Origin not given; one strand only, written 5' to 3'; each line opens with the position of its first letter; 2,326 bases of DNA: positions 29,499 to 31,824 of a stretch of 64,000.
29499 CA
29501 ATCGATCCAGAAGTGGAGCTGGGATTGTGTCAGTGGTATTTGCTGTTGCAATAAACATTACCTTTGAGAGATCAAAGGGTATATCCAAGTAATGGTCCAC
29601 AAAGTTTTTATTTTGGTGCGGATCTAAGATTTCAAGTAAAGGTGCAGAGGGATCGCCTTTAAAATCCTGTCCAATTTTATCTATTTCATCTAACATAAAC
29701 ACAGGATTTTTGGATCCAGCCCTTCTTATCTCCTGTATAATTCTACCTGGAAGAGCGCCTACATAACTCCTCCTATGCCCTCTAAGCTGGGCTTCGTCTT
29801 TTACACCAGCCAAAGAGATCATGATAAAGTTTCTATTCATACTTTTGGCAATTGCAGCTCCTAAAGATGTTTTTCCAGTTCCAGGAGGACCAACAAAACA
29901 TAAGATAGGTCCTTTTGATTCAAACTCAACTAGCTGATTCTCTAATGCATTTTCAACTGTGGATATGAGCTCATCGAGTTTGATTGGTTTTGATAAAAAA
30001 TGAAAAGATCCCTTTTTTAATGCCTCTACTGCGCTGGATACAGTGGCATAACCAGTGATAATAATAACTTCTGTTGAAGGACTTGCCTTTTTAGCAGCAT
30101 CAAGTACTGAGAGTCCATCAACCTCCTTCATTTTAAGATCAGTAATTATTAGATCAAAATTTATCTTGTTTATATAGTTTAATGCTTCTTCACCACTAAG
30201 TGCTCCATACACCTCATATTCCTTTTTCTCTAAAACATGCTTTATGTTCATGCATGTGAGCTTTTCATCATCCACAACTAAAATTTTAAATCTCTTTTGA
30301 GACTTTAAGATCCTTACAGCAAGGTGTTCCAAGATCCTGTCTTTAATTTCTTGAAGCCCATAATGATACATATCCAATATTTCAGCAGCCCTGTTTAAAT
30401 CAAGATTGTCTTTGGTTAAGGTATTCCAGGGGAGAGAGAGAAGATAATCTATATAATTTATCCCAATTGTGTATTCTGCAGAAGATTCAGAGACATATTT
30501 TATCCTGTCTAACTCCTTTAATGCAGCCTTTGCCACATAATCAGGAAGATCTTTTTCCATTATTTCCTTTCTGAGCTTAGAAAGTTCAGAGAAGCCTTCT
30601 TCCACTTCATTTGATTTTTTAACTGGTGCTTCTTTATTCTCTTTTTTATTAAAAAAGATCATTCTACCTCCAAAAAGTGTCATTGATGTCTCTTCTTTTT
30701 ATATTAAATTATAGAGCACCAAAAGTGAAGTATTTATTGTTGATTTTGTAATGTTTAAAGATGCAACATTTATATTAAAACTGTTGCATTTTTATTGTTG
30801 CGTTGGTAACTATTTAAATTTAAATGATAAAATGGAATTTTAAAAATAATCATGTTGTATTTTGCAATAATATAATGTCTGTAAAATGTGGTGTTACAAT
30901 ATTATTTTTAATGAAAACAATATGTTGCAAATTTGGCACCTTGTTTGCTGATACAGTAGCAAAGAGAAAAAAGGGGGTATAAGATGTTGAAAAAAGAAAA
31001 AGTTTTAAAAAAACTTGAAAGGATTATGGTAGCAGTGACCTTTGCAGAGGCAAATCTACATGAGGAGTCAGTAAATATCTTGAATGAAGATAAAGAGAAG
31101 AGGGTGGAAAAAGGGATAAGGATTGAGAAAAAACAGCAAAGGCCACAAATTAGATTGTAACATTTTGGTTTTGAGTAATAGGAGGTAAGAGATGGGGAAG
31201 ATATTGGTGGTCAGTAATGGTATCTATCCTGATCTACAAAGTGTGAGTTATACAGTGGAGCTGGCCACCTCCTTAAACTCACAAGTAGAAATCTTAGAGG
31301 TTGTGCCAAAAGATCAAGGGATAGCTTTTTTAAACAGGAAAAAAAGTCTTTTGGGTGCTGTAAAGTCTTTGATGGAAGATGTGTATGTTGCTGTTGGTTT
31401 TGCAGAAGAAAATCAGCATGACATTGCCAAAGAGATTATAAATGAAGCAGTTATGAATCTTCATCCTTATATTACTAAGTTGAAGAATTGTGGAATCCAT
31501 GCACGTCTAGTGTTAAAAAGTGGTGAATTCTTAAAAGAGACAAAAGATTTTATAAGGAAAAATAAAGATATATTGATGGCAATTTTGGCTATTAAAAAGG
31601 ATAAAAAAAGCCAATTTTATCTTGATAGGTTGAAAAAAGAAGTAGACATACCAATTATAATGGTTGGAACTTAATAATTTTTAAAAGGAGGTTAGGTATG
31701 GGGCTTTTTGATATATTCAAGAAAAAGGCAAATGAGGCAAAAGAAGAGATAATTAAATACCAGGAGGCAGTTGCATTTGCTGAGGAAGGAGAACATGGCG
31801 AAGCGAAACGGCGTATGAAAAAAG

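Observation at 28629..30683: Lon protease without its N-terminal substrate domain and with a CheY-like receiver inserted immediately before Walker A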

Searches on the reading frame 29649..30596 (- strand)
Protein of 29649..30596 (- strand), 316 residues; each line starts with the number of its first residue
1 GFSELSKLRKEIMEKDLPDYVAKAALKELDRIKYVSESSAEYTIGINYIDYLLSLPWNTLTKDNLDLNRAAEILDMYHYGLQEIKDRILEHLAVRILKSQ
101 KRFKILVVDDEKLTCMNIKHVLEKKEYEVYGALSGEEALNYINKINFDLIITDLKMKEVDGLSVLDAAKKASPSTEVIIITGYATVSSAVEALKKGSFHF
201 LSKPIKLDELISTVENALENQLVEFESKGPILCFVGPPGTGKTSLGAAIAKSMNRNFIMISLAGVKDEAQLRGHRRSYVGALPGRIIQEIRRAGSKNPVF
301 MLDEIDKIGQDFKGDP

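Call 23: find_related_loci(query=A1, collection=genome_contigs, flank=9000)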
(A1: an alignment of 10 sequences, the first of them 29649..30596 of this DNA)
Query A1 (316 aa) in genome_contigs; peptide patterns used: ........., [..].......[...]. (x = any residue, [..] = any of these).
600 stretches matched a pattern (row limit reached: there are more); 353 encode a relative of the query (tblastn E <= 1e-3); the best 80 are kept; 80 distinct loci.
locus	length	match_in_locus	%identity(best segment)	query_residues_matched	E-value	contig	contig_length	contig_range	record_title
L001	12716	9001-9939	61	4-316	6e-130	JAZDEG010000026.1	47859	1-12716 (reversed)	MAG: Pseudomonadota bacterium isolate MEGAHIT-group-0.128 k141_5895134, whole genome shotgun sequence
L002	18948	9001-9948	60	1-316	4e-128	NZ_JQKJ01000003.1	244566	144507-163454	Desulfobacter vibrioformis DSM 8776 Q366DRAFT_scaffold00003.3_C, whole genome shotgun sequence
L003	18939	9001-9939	58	4-316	6e-123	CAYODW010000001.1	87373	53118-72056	MAG TPA_asm: uncultured Desulfonema sp. isolate SRP319275_co4_266 genome assembly, contig: NODE_128_length_87373_cov_18.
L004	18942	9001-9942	57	3-316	3e-122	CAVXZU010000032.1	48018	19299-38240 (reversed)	MAG: uncultured delta proteobacterium isolate MFD02923.bin.2.45 genome assembly, contig: contig_43776, whole genome shot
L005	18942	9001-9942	54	3-316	1e-117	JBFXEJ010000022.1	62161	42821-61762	MAG: Desulfococcaceae bacterium isolate CA_2019_TPIn_113 NODE_1605_length_62161_cov_6.150305_TPIn, whole genome shotgun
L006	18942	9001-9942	54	3-316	3e-115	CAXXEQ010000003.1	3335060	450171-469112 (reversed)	MAG: Desulfomonilaceae bacterium isolate 8deb2ff7-9cb5-4438-9dd6-cb8d27c5cb84 genome assembly, contig: contig_3, whole g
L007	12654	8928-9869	53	3-316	8e-115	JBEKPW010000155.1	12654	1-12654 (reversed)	MAG: Syntrophobacteraceae bacterium isolate SPRUCE 473 SPRUCE_473_155, whole genome shotgun sequence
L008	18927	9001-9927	54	8-316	3e-114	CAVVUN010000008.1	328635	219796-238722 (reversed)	MAG: Nitrospirota bacterium isolate MFD03899.bin.2.182 genome assembly, contig: contig_32775, whole genome shotgun seque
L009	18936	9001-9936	54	5-316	6e-114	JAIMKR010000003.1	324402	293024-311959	MAG: Desulfocurvus sp. isolate GA_180221_E-2-1-MAG-66_14 NODE_7_length_324465_cov_8.654480, whole genome shotgun sequenc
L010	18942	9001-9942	52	3-316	4e-113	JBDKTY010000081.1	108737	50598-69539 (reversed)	MAG: Syntrophobacter sp. isolate 7_bin.95 c_000000337316, whole genome shotgun sequence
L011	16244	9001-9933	53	6-316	1e-112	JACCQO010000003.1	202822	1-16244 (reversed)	MAG: Desulfovibrionaceae bacterium isolate MIC098Bin10 NODE_13_length_202822_cov_133.007901, whole genome shotgun sequen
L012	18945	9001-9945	53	3-316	6e-112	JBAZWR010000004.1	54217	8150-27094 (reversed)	MAG: Thermodesulfovibrionales bacterium isolate SO_2017_GW1_37 NODE_3137_length_54217_cov_1.222463_OW334_2017, whole gen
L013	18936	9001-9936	52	5-316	4e-111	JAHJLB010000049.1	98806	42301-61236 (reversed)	MAG: Proteobacteria bacterium isolate Old_saline.mb.115 Old_saline.mb.115_k141_1041255, whole genome shotgun sequence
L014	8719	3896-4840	52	2-316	5e-109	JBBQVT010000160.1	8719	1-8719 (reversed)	MAG: Desulfobulbales bacterium isolate Co_metawrap_2011 Cmw_2011_k141_428643_length_8719_cov_26.0000, whole genome shotg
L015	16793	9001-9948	50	2-316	1e-106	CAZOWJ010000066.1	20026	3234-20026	MAG TPA_asm: uncultured Desulfocapsaceae bacterium isolate SRP155585_co2_237 genome assembly, contig: NODE_1313_length_2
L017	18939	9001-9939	49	3-315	5e-99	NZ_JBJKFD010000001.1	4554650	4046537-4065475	Desulfovibrio sp. 7SRBS1 contig_0001, whole genome shotgun sequence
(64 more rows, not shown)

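Call 79: find_homologous_proteins(query=L017:9001-10959:+, max_evalue=1e-50)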
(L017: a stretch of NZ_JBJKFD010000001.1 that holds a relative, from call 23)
Query L017:9001-10959:+ (653 aa): 7981 proteins with E <= 1e-50 among 8000 candidates; the best 120 are listed.
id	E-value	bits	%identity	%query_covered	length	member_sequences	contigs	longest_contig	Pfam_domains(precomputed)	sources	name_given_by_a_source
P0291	0.0e+0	1435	100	100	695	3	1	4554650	PF05362.20,PF00004.36,PF22667.3,PF07728.21,PF00072.31,PF13541.13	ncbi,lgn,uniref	ncbi:MAG: S16 family serine protease [Desulfovibrio sp.]|uniref:S16 family serine protease n=1 Tax=D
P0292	0.0e+0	1221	86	100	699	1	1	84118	PF07724.21,PF05362.20,PF00004.36,PF22667.3,PF07728.21,PF00072.31,PF13541.13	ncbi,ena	-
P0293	0.0e+0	1191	84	100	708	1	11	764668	PF05362.20,PF00004.36,PF22667.3,PF07728.21,PF00072.31,PF13541.13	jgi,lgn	jgi:ATP-dependent Lon protease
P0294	0.0e+0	1165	81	100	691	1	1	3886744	PF05362.20,PF00004.36,PF22667.3,PF07728.21,PF00072.31,PF13541.13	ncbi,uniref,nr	ncbi:S16 family serine protease [Salidesulfovibrio onnuriiensis]|uniref:S16 family serine protease n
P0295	0.0e+0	1140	78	100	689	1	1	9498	PF07724.21,PF05362.20,PF00004.36,PF22667.3,PF07728.21,PF00072.31,PF13541.13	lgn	-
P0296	0.0e+0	1131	79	98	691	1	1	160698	PF07724.21,PF05362.20,PF00004.36,PF22667.3,PF07728.21,PF00072.31,PF13541.13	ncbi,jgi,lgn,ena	-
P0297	0.0e+0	1118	78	99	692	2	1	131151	PF07724.21,PF05362.20,PF00004.36,PF22667.3,PF07728.21,PF00072.31,PF13541.13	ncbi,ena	-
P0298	0.0e+0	1115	77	100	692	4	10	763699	PF05362.20,PF00004.36,PF22667.3,PF07728.21,PF00072.31,PF13541.13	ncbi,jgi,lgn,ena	-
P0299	0.0e+0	1108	77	99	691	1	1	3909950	PF07724.21,PF05362.20,PF00004.36,PF22667.3,PF07728.21,PF00072.31,PF13541.13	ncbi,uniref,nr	ncbi:response regulator [Pseudodesulfovibrio cashew]|uniref:endopeptidase La n=1 Tax=Pseudodesulfovi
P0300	0.0e+0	1106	78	99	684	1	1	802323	PF07724.21,PF05362.20,PF00004.36,PF22667.3,PF07728.21,PF00072.31,PF13541.13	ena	-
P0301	0.0e+0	1095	77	99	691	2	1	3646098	PF05362.20,PF00004.36,PF22667.3,PF00072.31,PF13541.13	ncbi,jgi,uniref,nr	ncbi:S16 family serine protease [Pseudodesulfovibrio piezophilus]|uniref:endopeptidase La n=1 Tax=Ps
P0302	0.0e+0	1095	76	99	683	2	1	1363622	PF07724.21,PF05362.20,PF00004.36,PF22667.3,PF07728.21,PF00072.31,PF13541.13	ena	-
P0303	0.0e+0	1092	77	99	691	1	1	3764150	PF07724.21,PF05362.20,PF00004.36,PF22667.3,PF07728.21,PF00072.31,PF13541.13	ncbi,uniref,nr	ncbi:S16 family serine protease [Pseudodesulfovibrio sediminis]|uniref:endopeptidase La n=1 Tax=Pseu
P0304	0.0e+0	1091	76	99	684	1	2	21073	PF07724.21,PF05362.20,PF00004.36,PF22667.3,PF07728.21,PF00072.31,PF13541.13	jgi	jgi:ATP-dependent Lon protease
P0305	0.0e+0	1089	76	99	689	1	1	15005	PF07724.21,PF05362.20,PF00004.36,PF22667.3,PF07728.21,PF00072.31,PF13541.13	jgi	-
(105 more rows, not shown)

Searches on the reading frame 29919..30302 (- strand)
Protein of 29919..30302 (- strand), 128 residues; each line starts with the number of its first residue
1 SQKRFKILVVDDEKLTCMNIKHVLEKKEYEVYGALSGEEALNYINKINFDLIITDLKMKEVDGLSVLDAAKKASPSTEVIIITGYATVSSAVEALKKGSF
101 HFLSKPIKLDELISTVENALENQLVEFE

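Call 49: search_protein_representatives(protein=window:29919-30302:-)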
Query: 128 residues. Proteins with E-value up to 0.001 (for the whole library): 471151; up to 1e-10: 58015; up to 1e-30: 259. The best 150 are listed.
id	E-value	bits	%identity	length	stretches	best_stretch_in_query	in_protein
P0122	1.9e-65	234.2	42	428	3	6-126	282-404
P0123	2.4e-62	224.2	37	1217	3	5-123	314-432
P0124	2.1e-52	192.2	35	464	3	4-122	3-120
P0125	4.7e-52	191.0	35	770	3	5-122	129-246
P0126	4.2e-51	187.9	35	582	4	4-118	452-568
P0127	8.3e-50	183.8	34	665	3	5-123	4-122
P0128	9.1e-50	183.6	34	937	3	5-124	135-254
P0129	1.5e-49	183.0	34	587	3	4-119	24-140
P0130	2.3e-49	182.4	30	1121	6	6-120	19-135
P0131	1.9e-47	176.2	41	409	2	6-115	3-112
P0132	1.2e-46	173.6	34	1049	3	5-120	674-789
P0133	3.9e-46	171.9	41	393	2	3-116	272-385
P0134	1.8e-45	169.8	33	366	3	7-120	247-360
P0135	2.8e-45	169.2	35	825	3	6-121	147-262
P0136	1.2e-44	167.2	45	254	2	5-124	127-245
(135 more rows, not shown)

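Call 51: search_solved_structures(query=window:29919-30302:-, show_alignments=1, max_evalue=1e-12)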
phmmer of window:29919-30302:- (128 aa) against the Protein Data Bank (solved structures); distinct sequences matched with E-value up to 1e-12: 30.
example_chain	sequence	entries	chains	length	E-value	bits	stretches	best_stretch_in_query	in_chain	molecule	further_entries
1zy2_A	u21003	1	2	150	1e-22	83.6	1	6-124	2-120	transcriptional regulator NtrC1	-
1ny5_A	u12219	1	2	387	5.3e-22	81.3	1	6-124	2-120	transcriptional regulator (NtrC family)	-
4l4u_A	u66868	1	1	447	9.7e-22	80.4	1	5-124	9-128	Transcriptional regulator (NtrC family)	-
3jte_A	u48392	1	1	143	7.3e-21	77.6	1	5-123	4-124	Response regulator receiver protein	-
1zit_A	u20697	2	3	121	1.4e-20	76.7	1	6-122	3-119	transcriptional regulator (NtrC family)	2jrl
3dzd_A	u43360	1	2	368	1.2e-19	73.7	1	6-122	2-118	Transcriptional regulator (NtrC family)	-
6ont_A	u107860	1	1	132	4.6e-18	68.6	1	6-116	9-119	Two-component response regulator 1452 receiver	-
9xzo_A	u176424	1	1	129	3.3e-17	65.9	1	6-117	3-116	De novo protein M1X0B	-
4d6x_A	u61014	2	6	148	2.6e-16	63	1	6-126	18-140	BACTERIAL REGULATORY, FIS FAMILY PROTEIN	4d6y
6swl_A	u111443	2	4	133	3.5e-16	62.5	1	6-121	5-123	Two-component response regulator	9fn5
3crn_A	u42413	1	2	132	1.5e-15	60.5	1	6-123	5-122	Response regulator receiver domain protein, CheY-like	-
5m7n_A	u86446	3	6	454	3.7e-15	59.2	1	6-124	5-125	Nitrogen assimilation regulatory protein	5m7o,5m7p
3rqi_A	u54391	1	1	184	7.1e-15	58.3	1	6-123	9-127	Response regulator protein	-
3cfy_A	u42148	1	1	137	7.6e-15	58.2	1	4-120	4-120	Putative LuxO repressor protein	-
6er7_A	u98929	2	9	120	1.3e-14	57.5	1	6-120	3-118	120aa long hypothetical chemotaxis protein (CheY)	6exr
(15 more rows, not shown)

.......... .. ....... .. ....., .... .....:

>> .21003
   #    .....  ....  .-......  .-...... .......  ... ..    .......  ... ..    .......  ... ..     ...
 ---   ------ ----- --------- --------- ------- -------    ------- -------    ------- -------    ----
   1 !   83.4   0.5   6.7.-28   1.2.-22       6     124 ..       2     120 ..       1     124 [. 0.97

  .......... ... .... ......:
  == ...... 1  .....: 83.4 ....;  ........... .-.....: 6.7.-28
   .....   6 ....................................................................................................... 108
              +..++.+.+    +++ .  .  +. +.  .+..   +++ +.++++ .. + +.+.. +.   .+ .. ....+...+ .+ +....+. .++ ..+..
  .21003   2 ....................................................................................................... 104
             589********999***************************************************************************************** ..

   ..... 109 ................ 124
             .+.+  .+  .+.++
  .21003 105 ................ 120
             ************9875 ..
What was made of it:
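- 29922..30287 (-): Inserted receiver (REC) domain, residues 133-254; the phospho-acceptor D182 is at nt 30138-30140. Best solved match is the NtrC1 receiver, E=1e-22 (call 51).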

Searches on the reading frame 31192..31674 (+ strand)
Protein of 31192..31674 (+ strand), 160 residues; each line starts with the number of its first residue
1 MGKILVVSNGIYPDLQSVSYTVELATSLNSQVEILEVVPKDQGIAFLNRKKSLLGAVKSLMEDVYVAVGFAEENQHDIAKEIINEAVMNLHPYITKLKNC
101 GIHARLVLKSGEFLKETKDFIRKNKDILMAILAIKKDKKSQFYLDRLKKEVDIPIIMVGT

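Call 14: search_protein_families(library=pfam, proteins=[window:31192-31674:+], max_evalue=0.001)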
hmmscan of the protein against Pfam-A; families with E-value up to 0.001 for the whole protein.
window:31192-31674:+ (160 aa): 0 families

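Call 30: search_protein_families(library=pfam, proteins=[window:31192-31674:+], max_evalue=5)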
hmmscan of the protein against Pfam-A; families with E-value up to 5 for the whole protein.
window:31192-31674:+ (160 aa): 3 families
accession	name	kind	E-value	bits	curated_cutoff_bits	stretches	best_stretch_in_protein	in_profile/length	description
PF00834.25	Ribul_P_3_epim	-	0.044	13.6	21.1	1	84-146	88-148/198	Ribulose-phosphate 3 epimerase family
PF07319.16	DnaI_N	-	0.052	14.6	24.1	1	56-101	24-68/94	Primosomal protein DnaI N-terminus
PF13475.11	DUF4116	-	0.41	10.7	24.9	1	107-139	9-39/49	Domain of unknown function (DUF4116)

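Call 63: search_protein_families(library=ncbifam, proteins=[window:31192-31674:+], max_evalue=1)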
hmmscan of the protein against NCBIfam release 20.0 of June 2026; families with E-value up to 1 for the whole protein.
window:31192-31674:+ (160 aa): 2 families
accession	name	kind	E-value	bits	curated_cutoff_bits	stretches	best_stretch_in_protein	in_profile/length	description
NF033816.1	Cj0069_fam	subfamily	0.0013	17.9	150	1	91-154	23-87/334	Cj0069 family protein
NF008755.0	PRK11788.1-3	equivalog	0.14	11.5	430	1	46-106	308-365/388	lipopolysaccharide assembly protein LapB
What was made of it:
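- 31192..31674 (+): 160-aa protein with the same motif; no curated family. No credible Pfam or NCBIfam family (calls 14, 30, 63).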

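Call 70: search_protein_families(library=padloc, proteins=[window:31192-31674:+], max_evalue=0.001)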
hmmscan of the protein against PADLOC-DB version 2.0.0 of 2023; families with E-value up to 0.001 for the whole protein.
window:31192-31674:+ (160 aa): 0 families
